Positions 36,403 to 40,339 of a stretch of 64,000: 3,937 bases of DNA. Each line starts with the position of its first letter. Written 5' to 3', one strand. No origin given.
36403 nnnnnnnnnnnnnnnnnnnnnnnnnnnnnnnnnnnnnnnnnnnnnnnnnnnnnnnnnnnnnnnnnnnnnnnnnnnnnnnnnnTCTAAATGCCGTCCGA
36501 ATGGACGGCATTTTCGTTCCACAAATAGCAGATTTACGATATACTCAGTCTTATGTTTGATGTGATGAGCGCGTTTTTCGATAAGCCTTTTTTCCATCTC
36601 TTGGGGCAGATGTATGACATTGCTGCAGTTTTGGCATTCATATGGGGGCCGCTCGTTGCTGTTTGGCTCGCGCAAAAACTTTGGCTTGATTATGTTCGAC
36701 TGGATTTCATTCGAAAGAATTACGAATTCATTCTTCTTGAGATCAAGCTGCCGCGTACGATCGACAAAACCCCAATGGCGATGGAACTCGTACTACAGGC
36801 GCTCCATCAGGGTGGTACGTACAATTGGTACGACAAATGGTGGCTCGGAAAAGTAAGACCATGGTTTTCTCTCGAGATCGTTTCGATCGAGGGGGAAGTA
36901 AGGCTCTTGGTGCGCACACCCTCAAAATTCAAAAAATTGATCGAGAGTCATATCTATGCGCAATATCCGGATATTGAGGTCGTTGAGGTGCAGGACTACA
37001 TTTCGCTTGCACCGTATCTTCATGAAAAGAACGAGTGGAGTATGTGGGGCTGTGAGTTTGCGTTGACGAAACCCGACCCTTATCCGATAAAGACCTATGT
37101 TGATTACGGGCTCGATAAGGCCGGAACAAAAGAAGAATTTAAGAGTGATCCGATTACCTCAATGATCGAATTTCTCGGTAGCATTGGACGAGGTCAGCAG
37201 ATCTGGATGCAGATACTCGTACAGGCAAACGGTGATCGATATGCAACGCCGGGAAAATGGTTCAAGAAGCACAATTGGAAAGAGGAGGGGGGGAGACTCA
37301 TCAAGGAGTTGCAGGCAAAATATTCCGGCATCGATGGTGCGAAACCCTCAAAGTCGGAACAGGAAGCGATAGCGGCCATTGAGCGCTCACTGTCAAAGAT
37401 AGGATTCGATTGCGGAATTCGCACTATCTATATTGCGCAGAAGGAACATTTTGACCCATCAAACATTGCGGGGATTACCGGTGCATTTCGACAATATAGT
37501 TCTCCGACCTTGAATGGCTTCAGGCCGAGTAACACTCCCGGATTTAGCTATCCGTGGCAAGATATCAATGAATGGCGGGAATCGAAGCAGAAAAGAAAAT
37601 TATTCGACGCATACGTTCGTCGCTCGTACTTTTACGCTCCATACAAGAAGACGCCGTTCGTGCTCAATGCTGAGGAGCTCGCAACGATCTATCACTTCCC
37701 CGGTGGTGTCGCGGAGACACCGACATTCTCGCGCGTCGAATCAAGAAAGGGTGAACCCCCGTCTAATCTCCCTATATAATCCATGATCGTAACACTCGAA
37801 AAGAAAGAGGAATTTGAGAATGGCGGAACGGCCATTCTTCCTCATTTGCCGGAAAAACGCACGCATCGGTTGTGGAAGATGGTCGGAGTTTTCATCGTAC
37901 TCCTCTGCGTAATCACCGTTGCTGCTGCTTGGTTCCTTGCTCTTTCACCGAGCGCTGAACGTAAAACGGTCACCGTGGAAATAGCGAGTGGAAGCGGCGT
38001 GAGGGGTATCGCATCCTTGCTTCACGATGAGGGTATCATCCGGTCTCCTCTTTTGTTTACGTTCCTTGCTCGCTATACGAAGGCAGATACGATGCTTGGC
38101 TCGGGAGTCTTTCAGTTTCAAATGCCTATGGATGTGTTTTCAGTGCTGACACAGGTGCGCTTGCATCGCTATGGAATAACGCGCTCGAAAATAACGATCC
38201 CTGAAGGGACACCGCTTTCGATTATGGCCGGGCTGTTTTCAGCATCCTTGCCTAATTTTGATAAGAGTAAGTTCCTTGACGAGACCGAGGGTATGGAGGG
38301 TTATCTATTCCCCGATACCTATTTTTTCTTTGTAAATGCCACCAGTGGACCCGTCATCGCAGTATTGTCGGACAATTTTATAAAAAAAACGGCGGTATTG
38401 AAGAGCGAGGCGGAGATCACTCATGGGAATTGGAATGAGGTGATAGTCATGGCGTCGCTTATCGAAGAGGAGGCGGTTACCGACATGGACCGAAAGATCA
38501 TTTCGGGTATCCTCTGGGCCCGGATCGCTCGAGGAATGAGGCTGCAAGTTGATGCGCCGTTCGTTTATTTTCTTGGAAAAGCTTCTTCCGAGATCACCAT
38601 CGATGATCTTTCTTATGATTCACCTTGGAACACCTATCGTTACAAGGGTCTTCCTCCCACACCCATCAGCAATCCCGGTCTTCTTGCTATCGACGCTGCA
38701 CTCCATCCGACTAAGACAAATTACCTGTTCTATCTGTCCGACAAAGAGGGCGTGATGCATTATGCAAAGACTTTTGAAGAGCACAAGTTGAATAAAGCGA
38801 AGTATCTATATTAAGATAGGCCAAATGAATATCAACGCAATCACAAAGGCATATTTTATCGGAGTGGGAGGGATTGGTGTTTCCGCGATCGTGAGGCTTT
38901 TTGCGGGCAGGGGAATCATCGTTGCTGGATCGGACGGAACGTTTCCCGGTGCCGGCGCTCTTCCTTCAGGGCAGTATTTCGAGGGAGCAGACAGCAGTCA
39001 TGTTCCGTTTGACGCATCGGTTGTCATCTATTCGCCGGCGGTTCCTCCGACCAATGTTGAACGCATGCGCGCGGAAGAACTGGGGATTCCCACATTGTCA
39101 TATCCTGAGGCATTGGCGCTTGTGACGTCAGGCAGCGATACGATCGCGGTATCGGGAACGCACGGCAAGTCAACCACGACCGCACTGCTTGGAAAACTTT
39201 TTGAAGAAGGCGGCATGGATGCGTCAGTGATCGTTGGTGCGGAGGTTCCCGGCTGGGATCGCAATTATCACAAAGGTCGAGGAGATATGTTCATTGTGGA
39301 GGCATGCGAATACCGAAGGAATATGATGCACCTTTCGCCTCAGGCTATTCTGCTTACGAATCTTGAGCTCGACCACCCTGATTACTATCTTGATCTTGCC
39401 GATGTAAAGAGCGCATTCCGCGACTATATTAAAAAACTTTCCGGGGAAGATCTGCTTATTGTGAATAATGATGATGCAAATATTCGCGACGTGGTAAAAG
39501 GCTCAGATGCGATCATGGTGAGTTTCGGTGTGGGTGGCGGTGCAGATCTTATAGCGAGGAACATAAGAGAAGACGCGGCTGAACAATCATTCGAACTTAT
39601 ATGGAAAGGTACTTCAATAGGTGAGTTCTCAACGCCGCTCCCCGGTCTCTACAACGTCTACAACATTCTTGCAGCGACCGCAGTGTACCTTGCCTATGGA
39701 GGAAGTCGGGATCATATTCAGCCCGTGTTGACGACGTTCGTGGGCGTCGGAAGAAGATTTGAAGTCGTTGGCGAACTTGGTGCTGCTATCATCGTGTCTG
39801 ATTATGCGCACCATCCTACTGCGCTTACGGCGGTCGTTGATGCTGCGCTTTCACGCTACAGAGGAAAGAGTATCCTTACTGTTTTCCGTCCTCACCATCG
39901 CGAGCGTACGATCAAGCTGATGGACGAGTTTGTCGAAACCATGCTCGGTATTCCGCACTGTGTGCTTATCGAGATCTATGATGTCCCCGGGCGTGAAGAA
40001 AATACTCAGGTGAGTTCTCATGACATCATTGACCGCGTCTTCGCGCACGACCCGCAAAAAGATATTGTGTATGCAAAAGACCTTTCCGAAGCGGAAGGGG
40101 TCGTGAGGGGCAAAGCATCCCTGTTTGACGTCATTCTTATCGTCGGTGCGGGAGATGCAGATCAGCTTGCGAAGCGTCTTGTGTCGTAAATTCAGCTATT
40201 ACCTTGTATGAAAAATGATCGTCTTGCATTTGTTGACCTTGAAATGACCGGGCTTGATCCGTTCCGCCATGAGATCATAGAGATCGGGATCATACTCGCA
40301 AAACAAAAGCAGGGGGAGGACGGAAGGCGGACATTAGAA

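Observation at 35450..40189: Sigma-region-4/HARE-HTH fusion protein heading a cell-wall cluster (hypothetical membrane protein, mltG, murC)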

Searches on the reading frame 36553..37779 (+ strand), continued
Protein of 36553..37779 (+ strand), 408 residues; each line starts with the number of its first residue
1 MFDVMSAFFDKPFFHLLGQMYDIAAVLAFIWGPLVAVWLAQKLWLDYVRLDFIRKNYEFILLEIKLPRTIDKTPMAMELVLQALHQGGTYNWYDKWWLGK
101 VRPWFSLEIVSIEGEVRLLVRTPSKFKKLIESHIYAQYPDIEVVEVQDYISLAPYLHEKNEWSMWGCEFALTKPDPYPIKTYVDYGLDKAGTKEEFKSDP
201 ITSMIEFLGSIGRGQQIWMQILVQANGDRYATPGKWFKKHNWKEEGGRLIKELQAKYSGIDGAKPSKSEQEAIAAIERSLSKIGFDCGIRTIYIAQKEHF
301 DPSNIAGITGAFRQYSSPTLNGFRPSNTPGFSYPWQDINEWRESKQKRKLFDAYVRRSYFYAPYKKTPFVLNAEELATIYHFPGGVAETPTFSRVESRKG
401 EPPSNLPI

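Call 83: search_protein_families(library=pfam, proteins=[L024:5686-6693:+, L024:6720-7985:-, L044:5451-6497:+, L044:6442-7935:+, L046:174-1298:+], max_evalue=0.01)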
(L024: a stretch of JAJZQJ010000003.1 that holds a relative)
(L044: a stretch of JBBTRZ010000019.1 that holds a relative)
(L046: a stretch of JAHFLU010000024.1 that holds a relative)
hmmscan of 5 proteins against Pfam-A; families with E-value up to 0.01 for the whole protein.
L024:5686-6693:+ (336 aa): 2 families
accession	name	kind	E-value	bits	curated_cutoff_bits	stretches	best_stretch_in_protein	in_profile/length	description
PF03641.19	Lysine_decarbox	-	6.7e-31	107.6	27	1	198-328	1-130/131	Possible lysine decarboxylase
PF18306.6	LDcluster4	-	1.1e-13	51.5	26.3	1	156-266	3-111/151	SLOG cluster4 family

L024:6720-7985:- (422 aa): 2 families
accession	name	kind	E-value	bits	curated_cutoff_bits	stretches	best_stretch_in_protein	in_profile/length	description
PF07690.21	MFS_1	-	1.1e-15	57.9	33.4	2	243-414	2-167/347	Major Facilitator Superfamily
PF12832.13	MFS_1_like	-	5.9e-09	35.9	25.2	2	259-361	21-121/373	MFS_1 like family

L044:5451-6497:+ (349 aa): 1 family
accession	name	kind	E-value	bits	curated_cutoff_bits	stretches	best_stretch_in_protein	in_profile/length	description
PF01594.21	AI-2E_transport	-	8.1e-52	176.9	34.3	1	21-336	7-325/327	AI-2E family transporter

L044:6442-7935:+ (498 aa): 6 families
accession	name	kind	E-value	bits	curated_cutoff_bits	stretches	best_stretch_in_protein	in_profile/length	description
PF09334.17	tRNA-synt_1g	-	4.9e-90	302.6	20.1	2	164-384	174-391/391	tRNA synthetases class I (M)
PF00133.28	tRNA-synt_1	-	3.1e-33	115.6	22.7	3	237-350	297-404/414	tRNA synthetases class I (I, L, M and V)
PF01406.26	tRNA-synt_1e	-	2.6e-09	37.3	27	1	308-349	241-282/301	tRNA synthetases class I (C) catalytic domain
PF19303.5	Anticodon_3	-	3.5e-05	24.2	23.5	1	431-486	48-103/152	Anticodon binding domain of methionyl tRNA ligase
PF01921.24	tRNA-synt_1f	-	4.7e-05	22.9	27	1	311-368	273-329/360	tRNA synthetases class I (K)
PF08264.19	Anticodon_1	-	0.0094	16.3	25.1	0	412-481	19-87/148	Anticodon-binding domain of tRNA ligase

L046:174-1298:+ (375 aa): 0 families

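Call 88: search_solved_structures(query=A4, max_evalue=10)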
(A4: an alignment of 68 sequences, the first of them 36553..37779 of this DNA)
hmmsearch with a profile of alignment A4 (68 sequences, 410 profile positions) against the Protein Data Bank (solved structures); distinct sequences matched with E-value up to 10: 2.
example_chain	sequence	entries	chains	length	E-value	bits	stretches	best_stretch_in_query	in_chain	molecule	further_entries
1whv_A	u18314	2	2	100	0.34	13.1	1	117-191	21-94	poly(A)-specific ribonuclease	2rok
3gtu_B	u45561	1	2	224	0.4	12.8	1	260-331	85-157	GLUTATHIONE S-TRANSFERASE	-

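Call 91: fold_search(model_id=the predicted structure, library=pdb)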
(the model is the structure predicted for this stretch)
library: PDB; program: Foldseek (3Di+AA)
matches with E <= 10: 679; with E <= 0.001: 11
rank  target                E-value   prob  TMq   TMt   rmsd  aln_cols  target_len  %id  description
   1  7o42_A                2.8e-05  1.00  0.36  0.19   9.1       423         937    9  TrwK/VirB4unbound trimer of dimers complex (with Hcp1) from the R388 type IV secretion system determined by cryo-EM. (released 2022-06-22)
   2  7o43_B                1.3e-04  1.00  0.38  0.22   8.0       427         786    7  TrwK/VirB4unbound dimer complex from R388 type IV secretion system determined by cryo-EM. (released 2022-06-22)
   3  8rtb_A                1.3e-04  1.00  0.35  0.21   9.9       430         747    9  Extended inner membrane complex (IMC) protomer structure (TrwM/VirB3-TrwK/VirB4-TrwI/VirB6-TrwG/VirB8-TrwE/VirB10) fro (released 2024-06-19)
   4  8rtd_O                1.3e-04  1.00  0.35  0.20   9.9       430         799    9  Stalk-Arches-IMC structure from the fully-assembled R388 type IV secretion system determined by cryo-EM. (released 2024-06-19)
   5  8rtd_T                1.3e-04  1.00  0.35  0.20   9.9       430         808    9  Stalk-Arches-IMC structure from the fully-assembled R388 type IV secretion system determined by cryo-EM. (released 2024-06-19)
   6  7o42_E                1.4e-04  1.00  0.38  0.19   8.8       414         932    8  TrwK/VirB4unbound trimer of dimers complex (with Hcp1) from the R388 type IV secretion system determined by cryo-EM. (released 2022-06-22)
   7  8rtd_g                1.6e-04  0.99  0.32  0.19  10.0       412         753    9  Stalk-Arches-IMC structure from the fully-assembled R388 type IV secretion system determined by cryo-EM. (released 2024-06-19)
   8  7o43_A                2.1e-04  0.99  0.36  0.21   9.3       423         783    7  TrwK/VirB4unbound dimer complex from R388 type IV secretion system determined by cryo-EM. (released 2022-06-22)
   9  7o41_B                2.4e-04  1.00  0.36  0.24   8.6       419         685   10  Hexameric composite model of the Inner Membrane Complex (IMC) with the Arches from the fully-assembled R388 type IV se (released 2022-06-22)
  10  8rtb_B                2.9e-04  1.00  0.39  0.26   7.7       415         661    8  Extended inner membrane complex (IMC) protomer structure (TrwM/VirB3-TrwK/VirB4-TrwI/VirB6-TrwG/VirB8-TrwE/VirB10) fro (released 2024-06-19)
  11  5k8e_A                7.5e-04  0.95  0.27  0.24  13.9       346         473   11  Xylooligosaccharide oxidase from Myceliophthora thermophila C1 (released 2016-09-21)
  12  8p1i_C                7.7e-03  0.14  0.13  0.06  26.4       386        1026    9  Single particle cryo-EM co-structure of Klebsiella pneumoniae AcrB with the BDM91288 efflux pump inhibitor at 2.97 Ang (released 2024-01-17)
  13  4zit_A                1.3e-02  0.12  0.13  0.06  27.3       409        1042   10  Crystal structure of AcrB in P21 space group (released 2016-07-27)
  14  4pzf_B                1.9e-02  0.30  0.18  0.15  11.2       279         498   10  Berberine bridge enzyme G164A variant, a reticuline dehydrogenase (released 2014-04-23)
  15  4pzf_D                2.3e-02  0.23  0.18  0.16  14.3       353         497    8  Berberine bridge enzyme G164A variant, a reticuline dehydrogenase (released 2014-04-23)
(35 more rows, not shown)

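Call 94: search_protein_families(library=pfam, proteins=[L087:4894-5997:+, L083:4368-5435:+, L085:4876-5913:+, L078:5608-6633:+, L046:174-1298:+], max_evalue=1)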
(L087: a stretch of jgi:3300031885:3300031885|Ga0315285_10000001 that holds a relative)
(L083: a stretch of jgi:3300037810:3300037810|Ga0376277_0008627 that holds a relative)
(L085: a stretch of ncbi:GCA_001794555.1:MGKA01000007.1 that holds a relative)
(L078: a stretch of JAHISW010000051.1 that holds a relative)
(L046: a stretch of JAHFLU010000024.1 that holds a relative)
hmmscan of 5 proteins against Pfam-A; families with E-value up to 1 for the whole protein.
L087:4894-5997:+ (367 aa): 3 families
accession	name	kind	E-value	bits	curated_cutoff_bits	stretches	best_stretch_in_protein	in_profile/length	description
PF04545.22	Sigma70_r4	-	2.7e-14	52.9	24.1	1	36-87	2-49/50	Sigma-70, region 4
PF05066.19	HARE-HTH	-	2.2e-06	28.4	25.9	1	242-302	5-71/71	HB1, ASXL, restriction endonuclease HTH domain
PF08335.16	GlnD_UR_UTase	-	0.00094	19.7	21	1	317-360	57-100/141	GlnD PII-uridylyltransferase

L083:4368-5435:+ (355 aa): 4 families
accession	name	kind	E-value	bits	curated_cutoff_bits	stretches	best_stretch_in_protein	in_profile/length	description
PF04545.22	Sigma70_r4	-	8.8e-13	48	24.1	1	18-67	2-47/50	Sigma-70, region 4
PF05066.19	HARE-HTH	-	8.8e-10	39.3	25.9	2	232-292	5-71/71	HB1, ASXL, restriction endonuclease HTH domain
PF24356.1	WH_PARP12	-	0.069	13.5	27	1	301-349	7-55/70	PARP12 winged helix domain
PF16509.11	KORA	-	0.16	12.6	26.7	1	44-71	34-61/84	TrfB plasmid transcriptional repressor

L085:4876-5913:+ (345 aa): 2 families
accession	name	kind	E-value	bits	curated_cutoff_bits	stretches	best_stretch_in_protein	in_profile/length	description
PF04545.22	Sigma70_r4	-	6.4e-11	42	24.1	1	18-67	4-49/50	Sigma-70, region 4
PF05066.19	HARE-HTH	-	8.3e-06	26.6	25.9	1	220-280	5-71/71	HB1, ASXL, restriction endonuclease HTH domain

L078:5608-6633:+ (341 aa): 3 families
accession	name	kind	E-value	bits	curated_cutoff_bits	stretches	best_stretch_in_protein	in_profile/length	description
PF04545.22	Sigma70_r4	-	8.5e-11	41.6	24.1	1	16-67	2-49/50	Sigma-70, region 4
PF05066.19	HARE-HTH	-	0.00012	22.8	25.9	1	219-243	3-27/71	HB1, ASXL, restriction endonuclease HTH domain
PF00244.26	14-3-3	-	0.028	14.5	33.2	1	66-178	2-102/223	14-3-3 protein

L046:174-1298:+ (375 aa): 0 families

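Call 97: find_related_loci(query=A4, collection=viral_contigs, flank=5000)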
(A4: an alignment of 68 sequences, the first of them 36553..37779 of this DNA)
Query A4 (408 aa) in viral_contigs; peptide patterns used: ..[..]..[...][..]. (x = any residue, [..] = any of these).
25 stretches matched a pattern; 1 encode a relative of the query (tblastn E <= 1e-3); 1 distinct loci.
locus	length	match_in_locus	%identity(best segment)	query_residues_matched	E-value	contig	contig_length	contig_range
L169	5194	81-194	42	370-407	2e-6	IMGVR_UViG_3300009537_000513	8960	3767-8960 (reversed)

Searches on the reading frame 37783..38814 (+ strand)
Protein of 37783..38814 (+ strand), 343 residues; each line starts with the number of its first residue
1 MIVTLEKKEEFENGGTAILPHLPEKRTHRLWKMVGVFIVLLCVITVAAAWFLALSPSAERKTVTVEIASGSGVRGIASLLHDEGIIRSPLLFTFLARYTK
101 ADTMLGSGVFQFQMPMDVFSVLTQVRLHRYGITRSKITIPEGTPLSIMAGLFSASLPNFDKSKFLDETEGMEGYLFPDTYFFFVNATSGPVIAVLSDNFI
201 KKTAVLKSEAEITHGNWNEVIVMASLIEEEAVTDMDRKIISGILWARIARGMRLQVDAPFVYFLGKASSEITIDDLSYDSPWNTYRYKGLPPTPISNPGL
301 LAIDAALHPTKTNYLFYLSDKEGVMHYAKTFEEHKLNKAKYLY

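Call 3: search_protein_families(library=pfam, proteins=[window:37783-38814:+], max_evalue=1)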
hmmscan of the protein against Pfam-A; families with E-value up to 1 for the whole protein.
window:37783-38814:+ (343 aa): 1 family
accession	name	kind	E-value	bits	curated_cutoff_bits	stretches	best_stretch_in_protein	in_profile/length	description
PF02618.21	YceG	-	1e-67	228.9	32.4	1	65-340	1-275/275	YceG-like family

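Call 4: search_protein_families(library=ncbifam, proteins=[window:37783-38814:+], max_evalue=1)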
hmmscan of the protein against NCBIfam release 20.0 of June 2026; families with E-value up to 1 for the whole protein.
window:37783-38814:+ (343 aa): 2 families
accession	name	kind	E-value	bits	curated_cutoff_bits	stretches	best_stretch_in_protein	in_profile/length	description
TIGR00247.1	TIGR00247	hypoth_equivalog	5.2e-58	196.7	103.4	2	162-342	158-341/347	endolytic transglycosylase MltG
NF007619.0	PRK10270.1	equivalog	4.9e-31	108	532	2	165-341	151-330/340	cell division protein YceG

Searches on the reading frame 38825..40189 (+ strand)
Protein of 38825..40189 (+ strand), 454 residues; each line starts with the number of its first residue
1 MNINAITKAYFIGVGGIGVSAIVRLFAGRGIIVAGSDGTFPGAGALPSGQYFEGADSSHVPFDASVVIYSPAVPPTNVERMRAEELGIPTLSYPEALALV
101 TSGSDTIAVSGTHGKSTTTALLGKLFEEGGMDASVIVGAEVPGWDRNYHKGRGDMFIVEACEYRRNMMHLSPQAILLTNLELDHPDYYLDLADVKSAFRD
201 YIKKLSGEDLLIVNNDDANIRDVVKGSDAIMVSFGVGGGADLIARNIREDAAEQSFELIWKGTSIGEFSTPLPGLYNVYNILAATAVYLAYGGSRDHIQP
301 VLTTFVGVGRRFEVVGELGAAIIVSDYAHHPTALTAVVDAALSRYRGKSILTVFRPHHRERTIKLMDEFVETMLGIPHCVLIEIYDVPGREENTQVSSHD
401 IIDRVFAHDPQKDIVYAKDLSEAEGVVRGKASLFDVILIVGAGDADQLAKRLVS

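Call 3: search_protein_families(library=pfam, proteins=[window:38825-40189:+], max_evalue=1)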
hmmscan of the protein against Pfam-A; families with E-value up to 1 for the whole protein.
window:38825-40189:+ (454 aa): 3 families
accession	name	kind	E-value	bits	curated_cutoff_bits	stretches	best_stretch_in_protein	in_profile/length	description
PF08245.18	Mur_ligase_M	-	6e-24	85.5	24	1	109-287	1-199/200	Mur ligase middle domain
PF02875.26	Mur_ligase_C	-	6.7e-14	53.3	28.4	1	310-443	1-127/127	Mur ligase, glutamate ligase domain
PF01225.30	Mur_ligase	-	1.8e-08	35.1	21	1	10-100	3-90/95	Mur ligase family, catalytic domain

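Call 4: search_protein_families(library=ncbifam, proteins=[window:38825-40189:+], max_evalue=1)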
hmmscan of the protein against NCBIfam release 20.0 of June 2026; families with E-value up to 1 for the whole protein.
window:38825-40189:+ (454 aa): 25 families
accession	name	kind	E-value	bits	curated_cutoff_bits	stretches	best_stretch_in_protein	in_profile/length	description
TIGR01082.1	murC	equivalog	8.7e-102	341.5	335.1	1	9-452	2-448/449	UDP-N-acetylmuramate--L-alanine ligase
NF011171.0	PRK14573.1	equivalog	3.1e-49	167.6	1015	1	9-452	7-444/809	bifunctional UDP-N-acetylmuramate--L-alanine ligase/D-alanine--D-alanine ligase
TIGR01081.1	mpl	equivalog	2e-37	129.3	388.7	1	12-377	5-379/448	UDP-N-acetylmuramate:L-alanyl-gamma-D-glutamyl-meso-diaminopimelate ligase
NF001126.0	PRK00139.1-4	equivalog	1e-29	103.5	373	2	174-445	196-460/486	UDP-N-acetylmuramoyl-L-alanyl-D-glutamate--2,6-diaminopimelate ligase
TIGR01087.1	murD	equivalog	3.1e-26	92.5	211.95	1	51-346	51-339/441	UDP-N-acetylmuramoyl-L-alanine--D-glutamate ligase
NF053645.1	pMurC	equivalog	1.2e-24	86.9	560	3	241-345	287-389/492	pseudomurein biosynthesis peptide ligase pMurC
NF001124.0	PRK00139.1-2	equivalog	2.2e-24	86.1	476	2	174-354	201-383/500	UDP-N-acetylmuramoyl-L-alanyl-D-glutamate--2,6-diaminopimelate ligase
TIGR01085.1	murE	subfamily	1.6e-23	83.4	257.3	2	173-354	179-364/472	UDP-N-acetylmuramyl-tripeptide synthetase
NF008896.0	PRK11929.1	equivalog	3.2e-22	78.2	1023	2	170-354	200-391/965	bifunctional UDP-N-acetylmuramoyl-L-alanyl-D-glutamate--2,6-diaminopimelate ligase MurE/UDP-N-acetylmuramoyl-tripeptide--D-alanyl-D-alanine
NF001123.0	PRK00139.1-1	equivalog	1.3e-19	70.2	586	2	172-445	197-467/493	UDP-N-acetylmuramoyl-L-alanyl-D-glutamate--2,6-diaminopimelate ligase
NF053648.1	pMurE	equivalog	1.8e-19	69.8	600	2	130-446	158-455/464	pseudomurein biosynthesis peptide ligase pMurE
TIGR01143.1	murF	subfamily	2.8e-14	52.9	288.6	1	170-343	148-320/418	UDP-N-acetylmuramoyl-tripeptide--D-alanyl-D-alanine ligase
NF053646.1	pMurD1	equivalog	2.6e-12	46.1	610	2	264-340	270-347/465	pseudomurein biosynthesis peptide ligase pMurD1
NF010628.0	PRK14022.1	equivalog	1.6e-11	43.6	536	1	205-398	233-416/483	UDP-N-acetylmuramoyl-L-alanyl-D-glutamate--L-lysine ligase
NF008041.0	PRK10773.1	equivalog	1.5e-09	37.1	551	1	171-347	175-353/453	UDP-N-acetylmuramoyl-tripeptide--D-alanyl-D-alanine ligase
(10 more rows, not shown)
